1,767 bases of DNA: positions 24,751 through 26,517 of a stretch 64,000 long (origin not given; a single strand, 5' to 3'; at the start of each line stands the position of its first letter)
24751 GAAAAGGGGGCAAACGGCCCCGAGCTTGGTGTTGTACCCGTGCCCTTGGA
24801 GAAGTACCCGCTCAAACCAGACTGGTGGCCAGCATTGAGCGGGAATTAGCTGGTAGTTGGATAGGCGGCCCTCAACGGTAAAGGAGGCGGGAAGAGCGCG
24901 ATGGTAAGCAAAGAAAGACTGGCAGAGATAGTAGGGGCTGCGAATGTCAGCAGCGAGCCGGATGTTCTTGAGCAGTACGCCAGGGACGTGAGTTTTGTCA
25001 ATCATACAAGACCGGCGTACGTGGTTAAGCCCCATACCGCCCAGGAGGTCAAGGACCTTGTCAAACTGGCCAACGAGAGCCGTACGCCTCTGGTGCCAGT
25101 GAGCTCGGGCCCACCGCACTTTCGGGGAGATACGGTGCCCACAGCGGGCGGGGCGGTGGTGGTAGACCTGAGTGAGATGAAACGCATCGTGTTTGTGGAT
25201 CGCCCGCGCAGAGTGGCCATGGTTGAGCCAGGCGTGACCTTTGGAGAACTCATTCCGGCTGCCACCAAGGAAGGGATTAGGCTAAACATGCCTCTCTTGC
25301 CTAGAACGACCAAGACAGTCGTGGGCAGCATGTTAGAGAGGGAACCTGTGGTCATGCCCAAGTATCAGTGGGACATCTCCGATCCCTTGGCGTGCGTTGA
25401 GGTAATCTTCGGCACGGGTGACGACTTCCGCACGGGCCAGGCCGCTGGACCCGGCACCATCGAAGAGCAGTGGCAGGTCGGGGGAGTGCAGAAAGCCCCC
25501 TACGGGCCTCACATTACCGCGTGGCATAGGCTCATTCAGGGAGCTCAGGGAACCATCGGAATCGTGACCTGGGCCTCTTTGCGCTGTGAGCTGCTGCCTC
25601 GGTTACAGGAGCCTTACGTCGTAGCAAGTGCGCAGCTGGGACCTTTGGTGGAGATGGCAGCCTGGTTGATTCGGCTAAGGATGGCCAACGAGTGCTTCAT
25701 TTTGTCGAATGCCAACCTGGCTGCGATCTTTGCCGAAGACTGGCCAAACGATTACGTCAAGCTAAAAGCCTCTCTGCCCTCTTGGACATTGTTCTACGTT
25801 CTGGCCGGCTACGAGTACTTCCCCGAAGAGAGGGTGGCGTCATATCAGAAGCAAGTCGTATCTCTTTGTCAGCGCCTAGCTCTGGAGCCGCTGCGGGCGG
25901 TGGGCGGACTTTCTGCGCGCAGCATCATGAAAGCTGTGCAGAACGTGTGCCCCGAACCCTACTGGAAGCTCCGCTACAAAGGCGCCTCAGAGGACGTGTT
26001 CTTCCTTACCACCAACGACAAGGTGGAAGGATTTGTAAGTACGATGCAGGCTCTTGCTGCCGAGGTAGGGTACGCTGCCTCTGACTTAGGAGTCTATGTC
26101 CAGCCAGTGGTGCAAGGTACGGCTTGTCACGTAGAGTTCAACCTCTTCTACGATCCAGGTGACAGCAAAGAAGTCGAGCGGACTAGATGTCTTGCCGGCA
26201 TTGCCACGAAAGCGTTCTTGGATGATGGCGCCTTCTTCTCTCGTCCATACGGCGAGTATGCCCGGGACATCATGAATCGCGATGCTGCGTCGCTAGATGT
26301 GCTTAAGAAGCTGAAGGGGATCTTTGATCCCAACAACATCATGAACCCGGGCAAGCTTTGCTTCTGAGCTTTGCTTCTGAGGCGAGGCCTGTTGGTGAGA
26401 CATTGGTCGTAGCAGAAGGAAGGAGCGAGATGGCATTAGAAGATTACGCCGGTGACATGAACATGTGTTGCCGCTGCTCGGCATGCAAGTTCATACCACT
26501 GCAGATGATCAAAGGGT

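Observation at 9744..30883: Approximately 21 kb divergent catabolic supercluster of unusual composition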

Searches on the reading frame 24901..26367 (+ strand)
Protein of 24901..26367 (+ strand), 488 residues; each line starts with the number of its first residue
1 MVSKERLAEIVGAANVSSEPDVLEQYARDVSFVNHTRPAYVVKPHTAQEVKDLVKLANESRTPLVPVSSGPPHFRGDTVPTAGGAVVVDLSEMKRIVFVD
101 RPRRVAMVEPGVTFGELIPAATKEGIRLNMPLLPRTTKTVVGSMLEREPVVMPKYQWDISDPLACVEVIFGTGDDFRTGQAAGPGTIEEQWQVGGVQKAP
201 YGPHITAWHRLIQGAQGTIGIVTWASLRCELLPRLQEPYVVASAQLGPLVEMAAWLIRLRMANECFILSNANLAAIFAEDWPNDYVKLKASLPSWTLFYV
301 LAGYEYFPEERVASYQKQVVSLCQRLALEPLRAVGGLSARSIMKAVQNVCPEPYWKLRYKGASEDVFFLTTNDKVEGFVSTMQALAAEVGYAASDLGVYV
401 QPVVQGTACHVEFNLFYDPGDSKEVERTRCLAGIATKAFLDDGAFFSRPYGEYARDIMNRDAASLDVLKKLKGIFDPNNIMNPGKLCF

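Call 7: search_protein_families(library=pfam, proteins=[window:24901-26367:+])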
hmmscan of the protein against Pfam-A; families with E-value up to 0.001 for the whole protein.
window:24901-26367:+ (488 aa): 2 families
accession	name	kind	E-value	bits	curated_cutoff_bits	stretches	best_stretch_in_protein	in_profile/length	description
PF01565.28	FAD_binding_4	-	1.9e-17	63.7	26.4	1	38-145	1-105/139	FAD binding domain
PF02913.24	FAD-oxidase_C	-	2.6e-05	24.5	21.2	1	460-486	222-248/248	FAD linked oxidases, C-terminal domain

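Call 8: search_protein_families(library=ncbifam, proteins=[window:24901-26367:+])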
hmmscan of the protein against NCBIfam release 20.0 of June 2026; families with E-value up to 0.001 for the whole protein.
window:24901-26367:+ (488 aa): 7 families
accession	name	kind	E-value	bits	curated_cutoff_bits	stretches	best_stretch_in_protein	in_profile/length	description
TIGR00387.1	glcD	equivalog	3.6e-14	52.4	567.9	1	41-123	1-81/413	glycolate oxidase subunit GlcD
NF008408.0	PRK11230.1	equivalog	1.1e-07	30.7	897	1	12-114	30-130/499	glycolate oxidase subunit GlcD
TIGR01679.1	bact_FAD_ox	subfamily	6.6e-07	28.6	292.25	1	32-128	6-95/419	FAD-linked oxidoreductase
NF049975.1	2HglutDHaseYdiJ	equivalog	6.9e-07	27.4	1350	0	33-145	47-158/1018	D-2-hydroxyglutarate dehydrogenase YdiJ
NF053785.1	DcplphribOxDprE1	equivalog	4e-05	23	500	1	39-143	16-114/449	decaprenylphosphoryl-beta-D-ribose oxidase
NF041226.1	BagK_FevA1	equivalog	6.3e-05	21.6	800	1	24-126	24-124/453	bagremycin/ferroverdin biosynthesis FAD-dependent oxygenase BagK/FevA1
NF008439.0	PRK11282.1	equivalog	0.00016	20.7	284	0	459-486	327-354/358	glycolate oxidase subunit GlcE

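Call 30: search_solved_structures(query=window:24901-26367:+, max_evalue=0.01)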
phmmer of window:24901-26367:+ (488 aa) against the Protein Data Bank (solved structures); distinct sequences matched with E-value up to 0.01: 52.
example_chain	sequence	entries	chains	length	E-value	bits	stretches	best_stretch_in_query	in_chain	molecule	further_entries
8s7t_A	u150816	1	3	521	1.1e-20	77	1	5-241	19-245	Oxidoreductase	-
8s7r_A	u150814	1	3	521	1.1e-20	76.9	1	5-241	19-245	Oxidoreductase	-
8s7n_A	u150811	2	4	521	1.8e-20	76.2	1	5-241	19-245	Oxidoreductase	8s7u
8s7p_A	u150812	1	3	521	1.9e-20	76.1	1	5-241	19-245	Oxidoreductase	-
8s7s_A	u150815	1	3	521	2e-20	76.1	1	5-241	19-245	Oxidoreductase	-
8s7w_A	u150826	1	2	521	2.5e-20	75.8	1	5-241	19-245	Oxidoreductase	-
8s7q_A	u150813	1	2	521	2.5e-20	75.7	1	5-241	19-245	Oxidoreductase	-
1wve_A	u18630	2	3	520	1.7e-19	73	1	7-264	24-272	4-cresol dehydrogenase [hydroxylating] flavoprotein subunit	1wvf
1dii_A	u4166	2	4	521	1.7e-19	73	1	7-264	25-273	P-CRESOL METHYLHYDROXYLASE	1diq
8bam_A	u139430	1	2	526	1.4e-18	70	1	5-197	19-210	Probable vanillyl-alcohol oxidase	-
7ywv_A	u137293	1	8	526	1.4e-18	70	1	5-197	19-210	Probable vanillyl-alcohol oxidase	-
8bap_A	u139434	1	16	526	1.7e-18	69.7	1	5-197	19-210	Probable vanillyl-alcohol oxidase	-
7ywu_A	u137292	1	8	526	1.8e-18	69.6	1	5-197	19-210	Probable vanillyl-alcohol oxidase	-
9h8p_A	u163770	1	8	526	1.9e-18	69.5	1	5-197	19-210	Probable vanillyl-alcohol oxidase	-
9h8q_A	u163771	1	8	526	1.9e-18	69.5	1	5-197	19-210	Probable vanillyl-alcohol oxidase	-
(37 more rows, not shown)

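Call 74: find_homologous_proteins(query=window:24901-26367:+)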
Query window:24901-26367:+ (488 aa): 6219 proteins with E <= 0.001 among 8000 candidates; the best 120 are listed.
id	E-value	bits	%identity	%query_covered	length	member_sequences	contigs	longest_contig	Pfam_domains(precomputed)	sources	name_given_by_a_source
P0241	0.0e+0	1118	100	100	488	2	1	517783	PF01565.29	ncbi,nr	ncbi:MAG: FAD-binding oxidoreductase [Thermoleophilia bacterium]|nr:FAD-binding oxidoreductase [Ther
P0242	0.0e+0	1013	89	100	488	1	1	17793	PF01565.29,PF02913.25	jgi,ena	-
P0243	1.6e-278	942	82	100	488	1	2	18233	PF01565.29,PF02913.25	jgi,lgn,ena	-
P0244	6.7e-251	851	73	100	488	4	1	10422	PF01565.29,PF02913.25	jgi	jgi:FAD/FMN-containing dehydrogenase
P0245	1.8e-249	846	74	100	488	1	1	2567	PF01565.29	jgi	jgi:FAD/FMN-containing dehydrogenase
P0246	5.4e-249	845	73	100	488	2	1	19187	PF01565.29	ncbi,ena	-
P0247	1.2e-247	840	73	100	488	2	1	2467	PF01565.29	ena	-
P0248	3.0e-247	839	72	100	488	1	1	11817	PF01565.29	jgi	jgi:FAD/FMN-containing dehydrogenase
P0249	5.2e-247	838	73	100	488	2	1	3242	PF01565.29,PF02913.25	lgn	-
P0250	1.1e-246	837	72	100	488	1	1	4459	PF01565.29,PF02913.25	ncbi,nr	ncbi:MAG: FAD-binding oxidoreductase [Thermoleophilia bacterium]|nr:FAD-binding oxidoreductase [Ther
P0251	1.3e-246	837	73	100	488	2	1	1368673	PF01565.29,PF02913.25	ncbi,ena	-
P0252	1.6e-246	837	73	100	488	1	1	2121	PF01565.29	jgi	jgi:FAD/FMN-containing dehydrogenase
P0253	3.7e-246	835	73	100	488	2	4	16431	PF01565.29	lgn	-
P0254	3.6e-244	829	72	100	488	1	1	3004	PF01565.29,PF02913.25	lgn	-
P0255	4.6e-244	828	72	100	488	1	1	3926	PF01565.29,PF02913.25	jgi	-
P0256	1.1e-243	827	72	100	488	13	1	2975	PF01565.29,PF02913.25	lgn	-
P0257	2.0e-243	826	72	100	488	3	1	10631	PF01565.29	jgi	jgi:FAD/FMN-containing dehydrogenase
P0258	1.1e-242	824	73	100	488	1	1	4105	PF01565.29,PF02913.25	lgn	-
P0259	2.0e-242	823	71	100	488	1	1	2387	PF01565.29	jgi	jgi:FAD/FMN-containing dehydrogenase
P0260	3.5e-242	822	72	100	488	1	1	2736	PF01565.29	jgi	jgi:FAD/FMN-containing dehydrogenase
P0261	5.2e-242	822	72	100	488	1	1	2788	PF01565.29,PF02913.25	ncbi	-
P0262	6.2e-242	821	72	100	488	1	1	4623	PF01565.29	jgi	-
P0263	2.5e-241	819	71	100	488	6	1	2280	PF01565.29,PF02913.25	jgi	-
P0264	5.1e-241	818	71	100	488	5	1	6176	PF01565.29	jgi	jgi:FAD/FMN-containing dehydrogenase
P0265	7.6e-241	818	71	100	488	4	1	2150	PF01565.29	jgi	jgi:FAD/FMN-containing dehydrogenase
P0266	9.1e-241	818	73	100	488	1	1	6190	PF01565.29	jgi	jgi:FAD/FMN-containing dehydrogenase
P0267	1.8e-240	817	71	100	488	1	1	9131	PF01565.29,PF02913.25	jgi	jgi:FAD/FMN-containing dehydrogenase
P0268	1.9e-240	817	71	100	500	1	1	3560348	PF01565.29,PF02913.25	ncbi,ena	-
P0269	5.5e-240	815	72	100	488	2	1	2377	PF01565.29,PF02913.25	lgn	-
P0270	7.0e-240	815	71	100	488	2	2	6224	PF01565.29,PF02913.25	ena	-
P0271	1.3e-239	814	72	100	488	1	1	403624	PF01565.29,PF02913.25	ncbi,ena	-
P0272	1.7e-239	813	70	100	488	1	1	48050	PF01565.29,PF02913.25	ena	-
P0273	1.8e-239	813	70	100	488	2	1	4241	PF01565.29,PF02913.25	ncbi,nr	ncbi:MAG: FAD-binding oxidoreductase [Thermoleophilia bacterium]|nr:FAD-binding oxidoreductase [Ther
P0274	3.1e-239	813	71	100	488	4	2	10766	PF01565.29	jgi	jgi:FAD/FMN-containing dehydrogenase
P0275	4.5e-238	809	71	100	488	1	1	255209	PF01565.29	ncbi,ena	-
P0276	5.4e-238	808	70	100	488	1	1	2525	PF01565.29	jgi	jgi:FAD/FMN-containing dehydrogenase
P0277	1.4e-237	807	71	100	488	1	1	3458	PF01565.29,PF02913.25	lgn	-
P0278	1.7e-237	807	72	100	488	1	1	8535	PF01565.29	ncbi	-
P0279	3.7e-237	806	71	100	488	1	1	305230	PF01565.29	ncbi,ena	-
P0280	4.7e-237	805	70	100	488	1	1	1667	PF01565.29,PF02913.25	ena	-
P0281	7.8e-237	805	70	100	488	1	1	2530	PF01565.29,PF02913.25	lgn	-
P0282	1.1e-236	804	71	100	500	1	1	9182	PF01565.29,PF02913.25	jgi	jgi:FAD/FMN-containing dehydrogenase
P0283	1.6e-236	804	70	100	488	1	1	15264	PF01565.29,PF02913.25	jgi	jgi:FAD/FMN-containing dehydrogenase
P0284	1.9e-236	803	70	100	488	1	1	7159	PF01565.29,PF02913.25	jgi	jgi:FAD/FMN-containing dehydrogenase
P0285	2.4e-236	803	70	100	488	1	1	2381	PF01565.29,PF02913.25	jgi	jgi:hypothetical protein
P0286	3.5e-236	803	70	100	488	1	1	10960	PF01565.29,PF02913.25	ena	-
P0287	3.6e-236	802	68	100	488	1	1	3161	PF01565.29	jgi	jgi:FAD/FMN-containing dehydrogenase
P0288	4.0e-236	802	69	100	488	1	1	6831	PF01565.29,PF02913.25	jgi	jgi:FAD/FMN-containing dehydrogenase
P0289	4.7e-236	802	70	100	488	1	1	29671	PF01565.29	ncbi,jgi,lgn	ncbi:MAG: FAD-binding oxidoreductase [Dehalococcoidales bacterium]|jgi:FAD/FMN-containing dehydrogen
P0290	6.3e-236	802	70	100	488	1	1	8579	PF01565.29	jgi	jgi:hypothetical protein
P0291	7.0e-236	802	70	100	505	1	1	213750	PF01565.29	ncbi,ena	-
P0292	7.7e-236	801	68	100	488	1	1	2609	PF01565.29,PF02913.25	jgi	jgi:FAD/FMN-containing dehydrogenase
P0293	9.0e-236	801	70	100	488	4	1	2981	PF01565.29,PF02913.25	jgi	-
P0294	9.9e-236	801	68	100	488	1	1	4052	PF01565.29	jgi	-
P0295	1.1e-235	801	70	100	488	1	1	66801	PF01565.29,PF02913.25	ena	-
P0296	2.1e-235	800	69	100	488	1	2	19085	PF01565.29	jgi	jgi:FAD/FMN-containing dehydrogenase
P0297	2.2e-235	800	70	100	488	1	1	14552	PF01565.29,PF02913.25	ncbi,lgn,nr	ncbi:MAG: FAD-binding oxidoreductase [Chloroflexi bacterium]|nr:FAD-binding oxidoreductase [Chlorofl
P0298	2.4e-235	800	69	100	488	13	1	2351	PF01565.29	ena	-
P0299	2.8e-235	800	70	100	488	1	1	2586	PF01565.29,PF02913.25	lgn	-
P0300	5.8e-235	798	69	100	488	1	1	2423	PF01565.29,PF02913.25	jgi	jgi:FAD/FMN-containing dehydrogenase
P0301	6.7e-235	798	68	100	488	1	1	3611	PF01565.29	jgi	-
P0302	7.2e-235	798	69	100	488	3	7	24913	PF01565.29,PF02913.25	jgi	jgi:FAD/FMN-containing dehydrogenase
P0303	8.0e-235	798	69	100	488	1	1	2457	PF01565.29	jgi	jgi:FAD/FMN-containing dehydrogenase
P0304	1.1e-234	798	70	100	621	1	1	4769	PF01565.29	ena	-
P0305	1.1e-234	798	68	100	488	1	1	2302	PF01565.29,PF02913.25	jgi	jgi:FAD/FMN-containing dehydrogenase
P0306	1.2e-234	797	69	100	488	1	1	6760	PF01565.29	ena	-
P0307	1.9e-234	797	69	100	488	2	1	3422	PF01565.29,PF02913.25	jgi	jgi:FAD/FMN-containing dehydrogenase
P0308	2.1e-234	797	68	100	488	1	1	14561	PF01565.29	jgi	jgi:FAD/FMN-containing dehydrogenase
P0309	2.1e-234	797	69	100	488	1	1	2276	PF01565.29,PF02913.25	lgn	-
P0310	2.2e-234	797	69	100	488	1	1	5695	PF01565.29,PF02913.25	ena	-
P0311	2.4e-234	796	68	100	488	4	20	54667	PF01565.29,PF02913.25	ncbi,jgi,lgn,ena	-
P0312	3.4e-234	796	69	100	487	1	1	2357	PF01565.29,PF02913.25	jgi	jgi:FAD/FMN-containing dehydrogenase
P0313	3.6e-234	796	70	100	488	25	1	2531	PF01565.29,PF02913.25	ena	-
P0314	3.9e-234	796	68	100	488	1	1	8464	PF01565.29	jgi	jgi:FAD/FMN-containing dehydrogenase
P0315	3.9e-234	796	70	100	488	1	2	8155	PF01565.29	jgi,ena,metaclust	metaclust:\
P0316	4.1e-234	796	69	100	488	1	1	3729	PF01565.29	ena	-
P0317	5.5e-234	795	69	100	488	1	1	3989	PF01565.29,PF02913.25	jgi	jgi:FAD/FMN-containing dehydrogenase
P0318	1.1e-233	794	69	100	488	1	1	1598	PF01565.29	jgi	-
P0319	1.2e-233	794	70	100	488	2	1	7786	PF01565.29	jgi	jgi:FAD/FMN-containing dehydrogenase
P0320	1.5e-233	794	70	100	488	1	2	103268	PF01565.29,PF02913.25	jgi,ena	-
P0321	2.1e-233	793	69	100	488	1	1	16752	PF01565.29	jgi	jgi:hypothetical protein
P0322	3.8e-233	792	69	100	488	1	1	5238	PF01565.29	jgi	-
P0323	4.1e-233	792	67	100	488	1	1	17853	PF01565.29,PF02913.25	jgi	jgi:FAD/FMN-containing dehydrogenase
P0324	4.7e-233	792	69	100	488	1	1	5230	PF01565.29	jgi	jgi:FAD/FMN-containing dehydrogenase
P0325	5.2e-233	792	70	100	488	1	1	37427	PF01565.29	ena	-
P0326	5.2e-233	792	67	100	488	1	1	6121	PF01565.29,PF02913.25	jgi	jgi:FAD/FMN-containing dehydrogenase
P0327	5.3e-233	792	69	100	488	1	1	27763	PF01565.29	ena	-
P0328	5.7e-233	792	67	100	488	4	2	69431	PF01565.29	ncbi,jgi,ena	-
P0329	7.1e-233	792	69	100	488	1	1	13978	PF01565.29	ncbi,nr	ncbi:MAG: FAD-binding oxidoreductase [Dehalococcoidales bacterium]|nr:FAD-binding oxidoreductase [De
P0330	7.9e-233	791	67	100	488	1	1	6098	PF01565.29,PF02913.25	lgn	-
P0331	8.4e-233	791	69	100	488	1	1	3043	PF01565.29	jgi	jgi:FAD/FMN-containing dehydrogenase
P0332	9.7e-233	791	69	100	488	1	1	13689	PF01565.29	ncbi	-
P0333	1.1e-232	791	69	100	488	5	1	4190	PF01565.29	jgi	jgi:FAD/FMN-containing dehydrogenase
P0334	1.4e-232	791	67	100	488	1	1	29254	PF01565.29,PF02913.25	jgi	jgi:FAD/FMN-containing dehydrogenase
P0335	1.5e-232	791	69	100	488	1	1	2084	PF01565.29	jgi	jgi:FAD/FMN-containing dehydrogenase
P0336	1.5e-232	790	69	100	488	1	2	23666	PF01565.29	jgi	jgi:FAD/FMN-containing dehydrogenase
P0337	1.6e-232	790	69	100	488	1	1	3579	PF01565.29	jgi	jgi:FAD/FMN-containing dehydrogenase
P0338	1.8e-232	790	69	100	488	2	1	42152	PF01565.29,PF02913.25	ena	-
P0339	2.6e-232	790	69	100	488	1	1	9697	PF01565.29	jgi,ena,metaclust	metaclust:\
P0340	2.7e-232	790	68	100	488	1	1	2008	PF01565.29,PF02913.25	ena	-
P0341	3.3e-232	789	70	100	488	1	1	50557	PF01565.29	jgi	jgi:FAD/FMN-containing dehydrogenase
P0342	3.5e-232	789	69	100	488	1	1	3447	PF01565.29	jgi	-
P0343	3.7e-232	789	69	100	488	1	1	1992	PF01565.29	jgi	jgi:hypothetical protein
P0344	4.3e-232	789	70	100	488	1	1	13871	PF01565.29,PF02913.25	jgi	jgi:hypothetical protein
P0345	4.7e-232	789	69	100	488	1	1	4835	PF01565.29,PF02913.25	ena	-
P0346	6.7e-232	788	68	100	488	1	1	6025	PF01565.29,PF02913.25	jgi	jgi:hypothetical protein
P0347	6.8e-232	788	69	100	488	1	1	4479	PF01565.29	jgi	jgi:FAD/FMN-containing dehydrogenase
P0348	8.2e-232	788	68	100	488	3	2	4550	PF01565.29,PF02913.25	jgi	jgi:FAD/FMN-containing dehydrogenase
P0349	8.4e-232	788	68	100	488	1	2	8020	PF01565.29,PF02913.25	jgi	jgi:FAD/FMN-containing dehydrogenase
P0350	9.6e-232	788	69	100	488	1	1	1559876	PF01565.29,PF02913.25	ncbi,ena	-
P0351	1.2e-231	788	69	100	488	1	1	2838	PF01565.29,PF02913.25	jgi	jgi:FAD/FMN-containing dehydrogenase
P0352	1.2e-231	787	69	100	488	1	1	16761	PF01565.29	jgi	jgi:FAD/FMN-containing dehydrogenase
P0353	1.3e-231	787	69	100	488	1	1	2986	PF01565.29,PF02913.25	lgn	-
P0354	1.5e-231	787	70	100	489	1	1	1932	PF01565.29,PF02913.25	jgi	jgi:FAD/FMN-containing dehydrogenase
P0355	1.6e-231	787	68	100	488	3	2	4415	PF01565.29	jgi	jgi:FAD/FMN-containing dehydrogenase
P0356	1.8e-231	787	67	100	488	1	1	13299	PF01565.29,PF02913.25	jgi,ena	-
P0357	1.8e-231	787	69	100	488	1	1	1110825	PF01565.29,PF02913.25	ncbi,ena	-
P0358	1.8e-231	787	69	100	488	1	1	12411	PF01565.29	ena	-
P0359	2.4e-231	787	69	100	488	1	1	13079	PF01565.29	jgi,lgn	jgi:FAD/FMN-containing dehydrogenase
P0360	2.4e-231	787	68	100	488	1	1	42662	PF01565.29,PF02913.25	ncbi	-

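Call 77: find_encoding_contigs(protein=P0311, flank=10000, max_places=2)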
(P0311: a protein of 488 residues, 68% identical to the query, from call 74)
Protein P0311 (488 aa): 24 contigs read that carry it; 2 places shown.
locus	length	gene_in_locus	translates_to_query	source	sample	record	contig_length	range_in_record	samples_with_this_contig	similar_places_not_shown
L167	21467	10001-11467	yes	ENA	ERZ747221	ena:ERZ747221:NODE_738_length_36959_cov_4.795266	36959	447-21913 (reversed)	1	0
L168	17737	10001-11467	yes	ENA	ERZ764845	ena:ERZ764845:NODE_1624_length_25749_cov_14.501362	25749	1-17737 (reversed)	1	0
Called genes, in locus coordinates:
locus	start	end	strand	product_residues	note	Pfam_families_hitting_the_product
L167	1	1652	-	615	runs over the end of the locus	PF02730:AFOR_N, PF01314:AFOR_C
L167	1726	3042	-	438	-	PF06808:DctM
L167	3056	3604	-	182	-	PF04290:DctQ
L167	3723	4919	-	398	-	PF03480:DctP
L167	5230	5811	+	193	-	PF13384:HTH_23 (faint), PF00440:TetR_N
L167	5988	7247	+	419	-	PF01208:URO-D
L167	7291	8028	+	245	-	PF00106:adh_short, PF23441:SDR, PF08659:KR (weak), PF13561:adh_short_C2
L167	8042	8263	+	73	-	PF00037:Fer4, PF13237:Fer4_10, PF14697:Fer4_21 (weak), PF12797:Fer4_2 (weak), PF12837:Fer4_6 (weak), PF12800:Fer4_4 (weak), PF12838:Fer4_7, PF13187:Fer4_9, +1 more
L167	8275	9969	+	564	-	PF00890:FAD_binding_2, PF01266:DAO (faint), PF07992:Pyr_redox_2 (weak), PF12831:FAD_oxidored, PF02910:Succ_DH_flav_C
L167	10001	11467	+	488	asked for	PF01565:FAD_binding_4, PF02913:FAD-oxidase_C (weak)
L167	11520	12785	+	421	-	PF13183:Fer4_8 (weak), PF02754:CCG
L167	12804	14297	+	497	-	PF01565:FAD_binding_4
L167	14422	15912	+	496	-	PF01565:FAD_binding_4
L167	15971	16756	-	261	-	PF00857:Isochorismatase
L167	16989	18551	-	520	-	PF07690:MFS_1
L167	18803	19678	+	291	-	PF04228:Zn_peptidase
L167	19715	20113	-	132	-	PF00582:Usp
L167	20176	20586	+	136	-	PF14489:QueF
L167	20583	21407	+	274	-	PF00733:Asn_synthase, PF06508:QueC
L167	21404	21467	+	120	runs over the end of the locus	PF01242:PTPS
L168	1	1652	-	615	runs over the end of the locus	PF02730:AFOR_N, PF01314:AFOR_C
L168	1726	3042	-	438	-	PF06808:DctM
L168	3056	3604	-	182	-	PF04290:DctQ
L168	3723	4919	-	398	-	PF03480:DctP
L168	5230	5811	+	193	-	PF13384:HTH_23 (faint), PF00440:TetR_N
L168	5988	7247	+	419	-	PF01208:URO-D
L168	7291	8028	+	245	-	PF00106:adh_short, PF23441:SDR, PF08659:KR (weak), PF13561:adh_short_C2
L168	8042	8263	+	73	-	PF00037:Fer4, PF13237:Fer4_10, PF14697:Fer4_21 (weak), PF12797:Fer4_2 (weak), PF12837:Fer4_6 (weak), PF12800:Fer4_4 (weak), PF12838:Fer4_7, PF13187:Fer4_9, +1 more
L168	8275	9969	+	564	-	PF00890:FAD_binding_2, PF01266:DAO (faint), PF07992:Pyr_redox_2 (weak), PF12831:FAD_oxidored, PF02910:Succ_DH_flav_C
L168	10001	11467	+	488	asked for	PF01565:FAD_binding_4, PF02913:FAD-oxidase_C (weak)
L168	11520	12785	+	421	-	PF13183:Fer4_8 (weak), PF02754:CCG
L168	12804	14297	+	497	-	PF01565:FAD_binding_4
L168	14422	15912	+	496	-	PF01565:FAD_binding_4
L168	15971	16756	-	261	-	PF00857:Isochorismatase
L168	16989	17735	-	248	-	?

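Call 87: predict_structure(alignment_id=A3)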
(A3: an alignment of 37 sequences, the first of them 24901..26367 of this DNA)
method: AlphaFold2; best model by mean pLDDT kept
length: 488 residues; sequences in the alignment: 37
mean_pLDDT: 50.4   pTM: 0.43
mean pLDDT of the five models: 50.4, 47.5, 46.4, 45.5, 43.4
residues with pLDDT >= 90: 14; 70-90: 95; 50-70: 118; < 50: 261
segments of 3 or more residues with pLDDT < 50: 28-34, 67-113, 124-237, 262-285, 301-312, 332-357, 461-476, 481-488
pLDDT, mean of each block of 10 residues (from residue 1): 85 86 60 53 68 63 47 24 23 30 35 50 44 39 27 22 22 24 32 28 23 23 22 41 68 61 45 42 49 56 39 61 72 44 37 38 71 83 89 72 58 78 90 89 67 60 47 47 31
secondary structure, 60 per line:
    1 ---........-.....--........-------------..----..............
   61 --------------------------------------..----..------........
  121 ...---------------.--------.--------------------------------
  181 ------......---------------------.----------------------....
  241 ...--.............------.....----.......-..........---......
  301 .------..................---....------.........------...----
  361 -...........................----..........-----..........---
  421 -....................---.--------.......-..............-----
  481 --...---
elements in order: H4-11 H20-27 H47-60 H114-123 H187-192 E237-243 H246-258 E265-269 H274-280 H282-291 E295-301 H308-325 E329-332 H339-347 E362-371 H372-388 E396-402 E408-417 H422-441 H454-460 H462-475
